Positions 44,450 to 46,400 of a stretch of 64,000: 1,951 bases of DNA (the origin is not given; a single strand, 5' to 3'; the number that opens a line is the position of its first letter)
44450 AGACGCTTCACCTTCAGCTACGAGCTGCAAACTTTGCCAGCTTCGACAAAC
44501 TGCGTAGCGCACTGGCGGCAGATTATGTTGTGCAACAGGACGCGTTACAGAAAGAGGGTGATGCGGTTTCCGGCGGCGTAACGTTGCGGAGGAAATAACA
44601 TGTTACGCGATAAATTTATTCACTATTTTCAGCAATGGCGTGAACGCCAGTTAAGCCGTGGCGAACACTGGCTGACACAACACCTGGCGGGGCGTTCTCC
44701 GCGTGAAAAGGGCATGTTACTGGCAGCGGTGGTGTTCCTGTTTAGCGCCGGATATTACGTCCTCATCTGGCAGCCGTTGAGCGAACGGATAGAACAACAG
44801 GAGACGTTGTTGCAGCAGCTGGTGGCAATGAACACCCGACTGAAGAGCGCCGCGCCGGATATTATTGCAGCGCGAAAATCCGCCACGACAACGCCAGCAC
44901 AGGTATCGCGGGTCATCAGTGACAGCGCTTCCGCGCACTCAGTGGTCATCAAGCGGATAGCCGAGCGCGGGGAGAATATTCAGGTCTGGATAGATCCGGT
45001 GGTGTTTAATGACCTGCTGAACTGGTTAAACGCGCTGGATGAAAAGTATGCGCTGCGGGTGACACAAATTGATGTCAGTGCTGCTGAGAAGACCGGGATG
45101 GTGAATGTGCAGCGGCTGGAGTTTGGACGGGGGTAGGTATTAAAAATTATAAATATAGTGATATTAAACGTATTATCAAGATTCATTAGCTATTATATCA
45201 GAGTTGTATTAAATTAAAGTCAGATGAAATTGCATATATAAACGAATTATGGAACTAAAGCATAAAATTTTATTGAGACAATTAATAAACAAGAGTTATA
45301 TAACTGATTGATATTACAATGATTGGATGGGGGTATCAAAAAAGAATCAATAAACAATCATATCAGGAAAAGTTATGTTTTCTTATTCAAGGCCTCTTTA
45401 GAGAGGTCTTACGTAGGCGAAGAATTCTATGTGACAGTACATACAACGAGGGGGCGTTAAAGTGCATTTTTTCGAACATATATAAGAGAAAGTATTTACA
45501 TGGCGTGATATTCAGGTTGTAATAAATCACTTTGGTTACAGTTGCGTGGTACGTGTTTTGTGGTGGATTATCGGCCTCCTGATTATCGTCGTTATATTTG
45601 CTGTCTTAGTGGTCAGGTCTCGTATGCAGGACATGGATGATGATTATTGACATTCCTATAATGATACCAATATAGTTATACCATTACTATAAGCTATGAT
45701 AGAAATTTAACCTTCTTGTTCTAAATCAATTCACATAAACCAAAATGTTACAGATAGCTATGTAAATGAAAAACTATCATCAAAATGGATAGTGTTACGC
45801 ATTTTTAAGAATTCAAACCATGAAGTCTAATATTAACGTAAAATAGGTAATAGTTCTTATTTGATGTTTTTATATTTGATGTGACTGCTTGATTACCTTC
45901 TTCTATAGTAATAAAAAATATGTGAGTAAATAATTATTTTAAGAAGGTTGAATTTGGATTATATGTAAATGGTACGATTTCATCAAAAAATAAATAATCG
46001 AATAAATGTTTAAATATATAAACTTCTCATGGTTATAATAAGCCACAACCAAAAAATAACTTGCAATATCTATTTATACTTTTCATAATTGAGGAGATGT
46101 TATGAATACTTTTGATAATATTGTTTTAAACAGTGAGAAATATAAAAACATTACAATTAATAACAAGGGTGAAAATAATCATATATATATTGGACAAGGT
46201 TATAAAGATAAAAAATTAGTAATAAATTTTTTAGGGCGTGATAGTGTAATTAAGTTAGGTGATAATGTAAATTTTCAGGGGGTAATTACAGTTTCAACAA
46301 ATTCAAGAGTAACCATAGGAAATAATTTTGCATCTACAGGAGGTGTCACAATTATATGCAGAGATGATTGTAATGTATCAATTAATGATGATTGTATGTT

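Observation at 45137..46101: Nearly 1 kb AT-rich non-coding spacer between gspM and the capsule genes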

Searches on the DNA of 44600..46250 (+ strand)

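Call 8: search_dna_similar(query=window:45137-46101:+, collection=ecoli_genomes, mode=near, max_rows=40, rows=spread)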
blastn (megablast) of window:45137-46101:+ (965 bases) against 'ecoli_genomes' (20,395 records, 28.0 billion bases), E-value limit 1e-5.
Records with a match: 52; places in all: 52; records where one place covers at least 80% of the query: 16.
Genomes with a match: 52 of 5426; with a place that covers at least 80% of the query: 16. Places per genome that has any: lowest 1, median 1, highest 1. On chromosomes: 51 places; on plasmids: 1.
Best place of each record, by identity: >=99% 4; 90-95% 12; 80-90% 36.
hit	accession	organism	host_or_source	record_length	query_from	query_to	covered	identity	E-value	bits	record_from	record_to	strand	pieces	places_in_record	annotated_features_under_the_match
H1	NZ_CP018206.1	Escherichia coli strain MRSN346647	Homo sapiens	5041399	1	965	100%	100.0%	0e+0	1783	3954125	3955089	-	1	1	none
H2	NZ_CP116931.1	Escherichia coli strain MLI106K1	Homo sapiens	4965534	1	965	100%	100.0%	0e+0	1783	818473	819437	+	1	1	none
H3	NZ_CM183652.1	Escherichia coli strain GmM066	Homo sapiens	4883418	1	965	100%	99.8%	0e+0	1772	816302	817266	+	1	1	none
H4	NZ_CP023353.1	Escherichia coli strain 746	canine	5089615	1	965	100%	91.0%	0e+0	1314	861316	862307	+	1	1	none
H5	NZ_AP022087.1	Escherichia coli strain WP4-S18-ESBL-07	-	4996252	1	965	100%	91.0%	0e+0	1314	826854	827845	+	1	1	none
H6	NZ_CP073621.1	Escherichia coli strain CE2050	Chroicocephalus novaehollandiae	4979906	1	965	100%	91.0%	0e+0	1314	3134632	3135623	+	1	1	none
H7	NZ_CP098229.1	Escherichia coli strain XJ55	bovine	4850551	1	965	100%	91.0%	0e+0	1314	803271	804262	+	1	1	none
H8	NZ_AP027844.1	Escherichia coli strain 2017.18.02CC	Homo sapiens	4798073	1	965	100%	91.0%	0e+0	1314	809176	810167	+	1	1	none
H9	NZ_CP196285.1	Escherichia coli strain ECamp083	Homo sapiens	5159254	1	965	100%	91.0%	0e+0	1314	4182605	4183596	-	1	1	none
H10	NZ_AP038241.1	Escherichia coli strain HCM-26C-1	Gallus gallus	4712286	1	965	100%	91.0%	0e+0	1314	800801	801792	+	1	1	none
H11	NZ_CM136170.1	Escherichia coli strain PRO_A-1407-6W-A_ESBL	Homo sapiens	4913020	1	965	100%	91.0%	0e+0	1314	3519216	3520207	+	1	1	none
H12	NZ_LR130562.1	Escherichia coli strain MS14384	Homo sapiens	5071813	1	965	100%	91.0%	0e+0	1314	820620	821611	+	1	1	none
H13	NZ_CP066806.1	Escherichia coli strain TCM3e1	Homo sapiens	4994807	1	514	53%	88.9%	2e-180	641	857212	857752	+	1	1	none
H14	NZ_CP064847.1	Escherichia coli strain 20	wastewater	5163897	1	514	53%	88.9%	2e-180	641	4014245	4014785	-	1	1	none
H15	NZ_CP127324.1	Escherichia coli strain 980-2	hospital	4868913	1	514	53%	88.9%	2e-180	641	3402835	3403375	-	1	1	none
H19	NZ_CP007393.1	Escherichia coli strain ST2747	-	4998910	5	514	53%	85.1%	2e-144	521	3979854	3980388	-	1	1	none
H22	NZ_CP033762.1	Escherichia coli strain FDAARGOS_536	Homo sapiens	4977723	1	514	53%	80.9%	4e-107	398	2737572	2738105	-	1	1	none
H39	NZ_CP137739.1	Escherichia coli strain HNSQ2209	pig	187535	71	514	46%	89.8%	2e-160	575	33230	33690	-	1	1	none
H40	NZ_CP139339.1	Escherichia coli strain YZ22MPE6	pork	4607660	145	514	38%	89.7%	5e-131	477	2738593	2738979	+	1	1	none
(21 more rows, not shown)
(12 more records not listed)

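Call 9: get_annotated_region(hit=H1, flank=9000)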
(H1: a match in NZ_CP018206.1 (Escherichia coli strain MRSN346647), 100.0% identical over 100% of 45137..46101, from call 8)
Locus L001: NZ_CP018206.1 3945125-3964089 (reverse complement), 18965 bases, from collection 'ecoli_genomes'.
description: Escherichia coli strain MRSN346647 chromosome, complete genome
organism: Escherichia coli strain MRSN346647 (NCBI taxid 562)
replicon: chromosome; assembly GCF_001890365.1
host: Homo sapiens; source: clinical; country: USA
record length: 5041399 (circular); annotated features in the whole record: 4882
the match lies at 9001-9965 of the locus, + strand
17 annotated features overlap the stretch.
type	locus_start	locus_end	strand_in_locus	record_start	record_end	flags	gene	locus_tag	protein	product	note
CDS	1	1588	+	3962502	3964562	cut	gspD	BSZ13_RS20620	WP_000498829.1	type II secretion system secretin GspD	-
CDS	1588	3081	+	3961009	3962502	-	gspE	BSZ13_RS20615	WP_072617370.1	type II secretion system ATPase GspE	-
CDS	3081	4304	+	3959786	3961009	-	gspF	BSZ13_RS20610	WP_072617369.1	type II secretion system inner membrane protein GspF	-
CDS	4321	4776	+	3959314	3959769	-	gspG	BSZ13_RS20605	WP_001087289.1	type II secretion system major pseudopilin GspG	-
CDS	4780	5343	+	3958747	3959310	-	gspH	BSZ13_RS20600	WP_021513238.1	type II secretion system minor pseudopilin GspH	-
CDS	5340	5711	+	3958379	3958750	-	gspI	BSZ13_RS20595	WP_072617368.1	type II secretion system minor pseudopilin GspI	-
CDS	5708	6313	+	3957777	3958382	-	gspJ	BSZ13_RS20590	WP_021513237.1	type II secretion system minor pseudopilin GspJ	-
CDS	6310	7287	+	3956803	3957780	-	gspK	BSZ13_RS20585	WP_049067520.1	type II secretion system minor pseudopilin GspK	-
CDS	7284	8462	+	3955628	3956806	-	gspL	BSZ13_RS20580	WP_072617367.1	type II secretion system protein GspL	-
CDS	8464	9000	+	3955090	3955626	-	yghD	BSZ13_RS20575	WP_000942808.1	GspM family type II secretion system protein YghD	-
CDS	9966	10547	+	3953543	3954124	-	-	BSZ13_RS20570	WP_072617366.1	acyltransferase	-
CDS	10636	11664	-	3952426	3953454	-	galE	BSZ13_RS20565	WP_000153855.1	UDP-glucose 4-epimerase GalE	-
CDS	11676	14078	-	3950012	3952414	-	-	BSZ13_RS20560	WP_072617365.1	glycosyltransferase family 29 protein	-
CDS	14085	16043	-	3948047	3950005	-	-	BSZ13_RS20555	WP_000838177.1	glycosyltransferase family 4 protein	-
CDS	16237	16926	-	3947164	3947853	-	-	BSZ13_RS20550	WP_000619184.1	ABC transporter ATP-binding protein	-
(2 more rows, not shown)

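Call 10: get_annotated_region(hit=H4, flank=6000)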
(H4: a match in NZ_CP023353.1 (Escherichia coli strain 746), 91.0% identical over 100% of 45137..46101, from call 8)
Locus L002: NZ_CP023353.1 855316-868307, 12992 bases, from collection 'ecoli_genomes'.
description: Escherichia coli strain 746 chromosome, complete genome
organism: Escherichia coli strain 746 (NCBI taxid 562)
replicon: chromosome; assembly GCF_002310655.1
host: canine; source: missing; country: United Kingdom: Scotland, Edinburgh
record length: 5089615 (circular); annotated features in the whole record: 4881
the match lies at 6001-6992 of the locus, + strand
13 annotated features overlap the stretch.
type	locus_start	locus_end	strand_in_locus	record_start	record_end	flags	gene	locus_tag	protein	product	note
CDS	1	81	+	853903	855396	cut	gspE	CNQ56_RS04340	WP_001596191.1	type II secretion system ATPase GspE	-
CDS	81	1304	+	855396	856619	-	gspF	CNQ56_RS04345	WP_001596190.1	type II secretion system inner membrane protein GspF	-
CDS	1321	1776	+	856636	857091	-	gspG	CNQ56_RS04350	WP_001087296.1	type II secretion system major pseudopilin GspG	-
CDS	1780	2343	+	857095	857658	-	gspH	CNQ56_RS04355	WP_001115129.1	type II secretion system minor pseudopilin GspH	-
CDS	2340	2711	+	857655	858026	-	gspI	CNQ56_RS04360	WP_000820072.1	type II secretion system minor pseudopilin GspI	-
CDS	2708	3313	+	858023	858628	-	gspJ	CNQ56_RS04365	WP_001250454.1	type II secretion system minor pseudopilin GspJ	-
CDS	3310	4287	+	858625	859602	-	gspK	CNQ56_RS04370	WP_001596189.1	type II secretion system minor pseudopilin GspK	-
CDS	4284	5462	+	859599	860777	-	gspL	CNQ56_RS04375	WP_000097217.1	type II secretion system protein GspL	-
CDS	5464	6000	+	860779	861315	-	yghD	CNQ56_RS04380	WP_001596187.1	GspM family type II secretion system protein YghD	-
CDS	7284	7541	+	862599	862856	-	-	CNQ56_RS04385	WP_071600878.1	acyltransferase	-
CDS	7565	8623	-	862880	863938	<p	-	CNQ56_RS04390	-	IS3 family transposase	frameshifted; internal stop; incomplete; partial in the middle of a contig; missing C-terminus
CDS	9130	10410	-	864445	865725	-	-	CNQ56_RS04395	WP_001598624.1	hypothetical protein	-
CDS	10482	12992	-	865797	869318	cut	-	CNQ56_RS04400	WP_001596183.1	CDP-glycerol glycerophosphotransferase family protein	-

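Call 11: get_annotated_region(hit=H13, flank=6000)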
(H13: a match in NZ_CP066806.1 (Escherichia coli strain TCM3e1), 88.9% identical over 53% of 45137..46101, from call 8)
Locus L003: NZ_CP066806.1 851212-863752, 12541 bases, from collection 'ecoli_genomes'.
description: Escherichia coli strain TCM3e1 chromosome, complete genome
organism: Escherichia coli strain TCM3e1 (NCBI taxid 562)
replicon: chromosome; assembly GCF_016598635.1
host: Homo sapiens; source: -; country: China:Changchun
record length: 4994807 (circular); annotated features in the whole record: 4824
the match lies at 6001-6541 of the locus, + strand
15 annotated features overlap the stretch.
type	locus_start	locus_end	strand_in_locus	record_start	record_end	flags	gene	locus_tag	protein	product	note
CDS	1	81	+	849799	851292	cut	gspE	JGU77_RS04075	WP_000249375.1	type II secretion system ATPase GspE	-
CDS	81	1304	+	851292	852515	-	gspF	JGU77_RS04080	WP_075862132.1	type II secretion system inner membrane protein GspF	-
CDS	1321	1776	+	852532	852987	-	gspG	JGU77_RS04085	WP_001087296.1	type II secretion system major pseudopilin GspG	-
CDS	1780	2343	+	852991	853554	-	gspH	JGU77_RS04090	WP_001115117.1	type II secretion system minor pseudopilin GspH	-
CDS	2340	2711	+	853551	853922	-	gspI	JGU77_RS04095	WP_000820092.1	type II secretion system minor pseudopilin GspI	-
CDS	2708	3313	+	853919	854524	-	gspJ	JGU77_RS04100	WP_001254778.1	type II secretion system minor pseudopilin GspJ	-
CDS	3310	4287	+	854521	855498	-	gspK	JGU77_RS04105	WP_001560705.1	type II secretion system minor pseudopilin GspK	-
CDS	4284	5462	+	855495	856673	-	gspL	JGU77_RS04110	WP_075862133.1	type II secretion system protein GspL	-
CDS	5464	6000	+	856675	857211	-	yghD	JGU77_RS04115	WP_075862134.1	GspM family type II secretion system protein YghD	-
CDS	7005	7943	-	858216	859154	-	-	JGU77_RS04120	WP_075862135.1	glycosyltransferase family 2 protein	-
CDS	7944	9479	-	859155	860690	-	-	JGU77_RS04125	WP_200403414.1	glycosyltransferase family 29 protein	-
CDS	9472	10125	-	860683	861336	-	-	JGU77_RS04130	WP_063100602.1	acyltransferase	-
CDS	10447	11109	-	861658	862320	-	-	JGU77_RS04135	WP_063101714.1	ABC transporter ATP-binding protein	-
CDS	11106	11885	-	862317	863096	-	-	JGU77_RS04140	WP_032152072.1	ABC transporter permease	-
CDS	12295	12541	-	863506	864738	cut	-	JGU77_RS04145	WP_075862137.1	capsule biosynthesis protein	-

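Call 12: get_annotated_region(hit=H22, flank=6000)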
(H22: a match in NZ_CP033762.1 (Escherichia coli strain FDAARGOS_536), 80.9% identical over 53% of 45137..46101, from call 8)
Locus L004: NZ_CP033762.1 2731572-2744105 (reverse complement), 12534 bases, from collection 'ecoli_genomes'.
description: Escherichia coli strain FDAARGOS_536 chromosome, complete genome
organism: Escherichia coli strain FDAARGOS_536 (NCBI taxid 562)
replicon: chromosome; assembly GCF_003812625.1
host: Homo sapiens; source: Peripheral blood; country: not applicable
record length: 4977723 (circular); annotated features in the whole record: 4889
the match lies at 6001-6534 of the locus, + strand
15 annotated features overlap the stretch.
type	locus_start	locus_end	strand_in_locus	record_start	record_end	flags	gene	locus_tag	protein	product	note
CDS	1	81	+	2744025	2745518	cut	gspE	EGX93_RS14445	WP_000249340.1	type II secretion system ATPase GspE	-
CDS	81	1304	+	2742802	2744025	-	gspF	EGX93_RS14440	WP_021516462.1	type II secretion system inner membrane protein GspF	-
CDS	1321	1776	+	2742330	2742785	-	gspG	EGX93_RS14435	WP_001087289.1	type II secretion system major pseudopilin GspG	-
CDS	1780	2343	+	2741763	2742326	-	gspH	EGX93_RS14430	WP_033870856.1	type II secretion system minor pseudopilin GspH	-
CDS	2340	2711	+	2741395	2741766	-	gspI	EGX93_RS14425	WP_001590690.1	type II secretion system minor pseudopilin GspI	-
CDS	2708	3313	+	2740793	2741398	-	gspJ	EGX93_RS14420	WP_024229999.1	type II secretion system minor pseudopilin GspJ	-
CDS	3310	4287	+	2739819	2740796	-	gspK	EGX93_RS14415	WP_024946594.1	type II secretion system minor pseudopilin GspK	-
CDS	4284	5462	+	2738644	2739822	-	gspL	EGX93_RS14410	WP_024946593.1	type II secretion system protein GspL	-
CDS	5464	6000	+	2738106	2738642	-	yghD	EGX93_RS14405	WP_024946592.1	GspM family type II secretion system protein YghD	-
CDS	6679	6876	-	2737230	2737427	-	-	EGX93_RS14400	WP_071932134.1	integrase core domain-containing protein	-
CDS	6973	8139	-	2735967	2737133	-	-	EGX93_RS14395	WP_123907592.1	tetratricopeptide repeat protein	-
CDS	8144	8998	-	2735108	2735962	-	-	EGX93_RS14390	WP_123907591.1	glycosyltransferase family 29 protein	-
CDS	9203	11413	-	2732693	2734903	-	-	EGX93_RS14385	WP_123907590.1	glycosyltransferase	-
CDS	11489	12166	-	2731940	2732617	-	-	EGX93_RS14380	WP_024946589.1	ABC transporter ATP-binding protein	-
CDS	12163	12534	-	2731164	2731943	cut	-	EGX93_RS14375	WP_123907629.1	ABC transporter permease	-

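Call 13: get_annotated_region(hit=H39, flank=6000)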
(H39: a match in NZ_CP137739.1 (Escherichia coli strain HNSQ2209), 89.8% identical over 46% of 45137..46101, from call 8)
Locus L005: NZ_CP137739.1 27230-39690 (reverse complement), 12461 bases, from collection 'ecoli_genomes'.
description: Escherichia coli strain HNSQ2209 plasmid unnamed2, complete sequence
organism: Escherichia coli strain HNSQ2209 (NCBI taxid 562)
replicon: plasmid unnamed2; assembly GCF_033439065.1
host: -; source: pig; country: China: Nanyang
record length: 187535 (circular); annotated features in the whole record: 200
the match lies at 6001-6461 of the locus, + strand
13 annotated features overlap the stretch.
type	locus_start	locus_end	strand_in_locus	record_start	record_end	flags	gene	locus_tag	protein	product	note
CDS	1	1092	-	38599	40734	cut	speC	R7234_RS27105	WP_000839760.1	ornithine decarboxylase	-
CDS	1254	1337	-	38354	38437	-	yqgH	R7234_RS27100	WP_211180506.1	protein YqgH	-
CDS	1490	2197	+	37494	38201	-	yqgA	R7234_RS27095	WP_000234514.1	DUF554 domain-containing protein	-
tRNA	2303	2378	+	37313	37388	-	-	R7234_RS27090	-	tRNA-Phe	-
CDS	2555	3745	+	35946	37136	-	-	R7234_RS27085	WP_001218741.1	tyrosine-type recombinase/integrase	-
CDS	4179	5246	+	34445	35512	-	-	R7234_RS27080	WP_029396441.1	tetratricopeptide repeat protein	-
CDS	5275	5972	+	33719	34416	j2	-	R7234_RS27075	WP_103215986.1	IS1-like element IS1A family transposase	programmed frameshift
CDS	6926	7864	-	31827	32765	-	-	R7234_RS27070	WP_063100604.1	glycosyltransferase family 2 protein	-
CDS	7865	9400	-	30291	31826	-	-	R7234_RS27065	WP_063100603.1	glycosyltransferase family 29 protein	-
CDS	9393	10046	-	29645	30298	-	-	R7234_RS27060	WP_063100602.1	acyltransferase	-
CDS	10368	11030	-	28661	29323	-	-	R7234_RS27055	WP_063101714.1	ABC transporter ATP-binding protein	-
CDS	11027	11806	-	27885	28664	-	-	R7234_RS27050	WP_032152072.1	ABC transporter permease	-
CDS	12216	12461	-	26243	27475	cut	-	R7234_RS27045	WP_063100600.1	capsule biosynthesis protein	-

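Call 14: get_annotated_region(hit=H40, flank=6000)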
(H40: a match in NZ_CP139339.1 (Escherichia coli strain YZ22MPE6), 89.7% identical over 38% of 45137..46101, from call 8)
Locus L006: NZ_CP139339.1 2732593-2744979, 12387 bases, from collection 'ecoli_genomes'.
description: Escherichia coli strain YZ22MPE6 chromosome, complete genome
organism: Escherichia coli strain YZ22MPE6 (NCBI taxid 562)
replicon: chromosome; assembly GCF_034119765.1
host: -; source: pork; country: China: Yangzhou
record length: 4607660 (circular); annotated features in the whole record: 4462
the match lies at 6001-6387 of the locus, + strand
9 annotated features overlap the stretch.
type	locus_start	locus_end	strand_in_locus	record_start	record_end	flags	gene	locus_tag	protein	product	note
CDS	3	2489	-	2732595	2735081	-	-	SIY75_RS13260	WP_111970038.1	fimbrial biogenesis outer membrane usher protein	-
CDS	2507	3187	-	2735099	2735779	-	-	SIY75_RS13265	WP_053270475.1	fimbrial assembly chaperone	-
CDS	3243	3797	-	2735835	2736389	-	yehD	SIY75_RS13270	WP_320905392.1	fimbrial protein YehD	-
CDS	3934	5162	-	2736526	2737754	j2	-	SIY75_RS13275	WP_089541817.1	IS3 family transposase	programmed frameshift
CDS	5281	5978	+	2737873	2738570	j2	-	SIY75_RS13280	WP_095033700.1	IS1-like element IS1B family transposase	programmed frameshift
CDS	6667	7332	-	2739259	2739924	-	-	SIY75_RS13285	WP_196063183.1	acyltransferase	-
CDS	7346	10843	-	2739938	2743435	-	-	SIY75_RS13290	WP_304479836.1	HAD family hydrolase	-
CDS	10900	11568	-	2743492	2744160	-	-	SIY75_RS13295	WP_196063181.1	ABC transporter ATP-binding protein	-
CDS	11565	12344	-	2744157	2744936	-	-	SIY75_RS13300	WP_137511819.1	ABC transporter permease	-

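Call 15: get_annotated_region(hit=H19, flank=6000)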
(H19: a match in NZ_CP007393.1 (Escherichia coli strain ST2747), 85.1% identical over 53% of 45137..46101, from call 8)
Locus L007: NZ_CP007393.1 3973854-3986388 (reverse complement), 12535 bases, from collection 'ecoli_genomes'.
description: Escherichia coli strain ST2747 chromosome, complete genome
organism: Escherichia coli strain ST2747 (NCBI taxid 562)
replicon: chromosome; assembly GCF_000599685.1
host: -; source: -; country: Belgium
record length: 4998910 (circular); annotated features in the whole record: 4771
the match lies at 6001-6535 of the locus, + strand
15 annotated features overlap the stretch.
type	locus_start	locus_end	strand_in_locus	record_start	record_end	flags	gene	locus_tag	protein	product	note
CDS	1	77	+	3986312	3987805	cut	gspE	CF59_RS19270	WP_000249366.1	type II secretion system ATPase GspE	-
CDS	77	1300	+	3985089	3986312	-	gspF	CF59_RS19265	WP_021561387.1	type II secretion system inner membrane protein GspF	-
CDS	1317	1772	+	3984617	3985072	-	gspG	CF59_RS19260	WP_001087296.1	type II secretion system major pseudopilin GspG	-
CDS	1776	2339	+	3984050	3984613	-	gspH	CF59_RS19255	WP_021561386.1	type II secretion system minor pseudopilin GspH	-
CDS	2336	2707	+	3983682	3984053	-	gspI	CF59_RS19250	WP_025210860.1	type II secretion system minor pseudopilin GspI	-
CDS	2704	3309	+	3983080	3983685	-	gspJ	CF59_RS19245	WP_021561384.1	type II secretion system minor pseudopilin GspJ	-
CDS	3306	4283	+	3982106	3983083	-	gspK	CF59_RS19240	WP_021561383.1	type II secretion system minor pseudopilin GspK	-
CDS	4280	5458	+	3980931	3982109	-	gspL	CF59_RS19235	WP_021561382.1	type II secretion system protein GspL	-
CDS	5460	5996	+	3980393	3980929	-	yghD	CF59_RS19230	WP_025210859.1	GspM family type II secretion system protein YghD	-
CDS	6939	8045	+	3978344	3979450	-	-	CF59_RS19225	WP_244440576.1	CatB-related O-acetyltransferase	-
CDS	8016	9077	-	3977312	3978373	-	-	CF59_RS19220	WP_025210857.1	polysialyltransferase family glycosyltransferase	-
CDS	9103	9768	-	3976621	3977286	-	-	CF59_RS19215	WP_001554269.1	ABC transporter ATP-binding protein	-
CDS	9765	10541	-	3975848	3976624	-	-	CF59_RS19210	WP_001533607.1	ABC transporter permease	-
CDS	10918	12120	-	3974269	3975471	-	-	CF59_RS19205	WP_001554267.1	capsule biosynthesis protein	-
CDS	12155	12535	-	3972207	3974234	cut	-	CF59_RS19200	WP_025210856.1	capsular polysaccharide biosynthesis protein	-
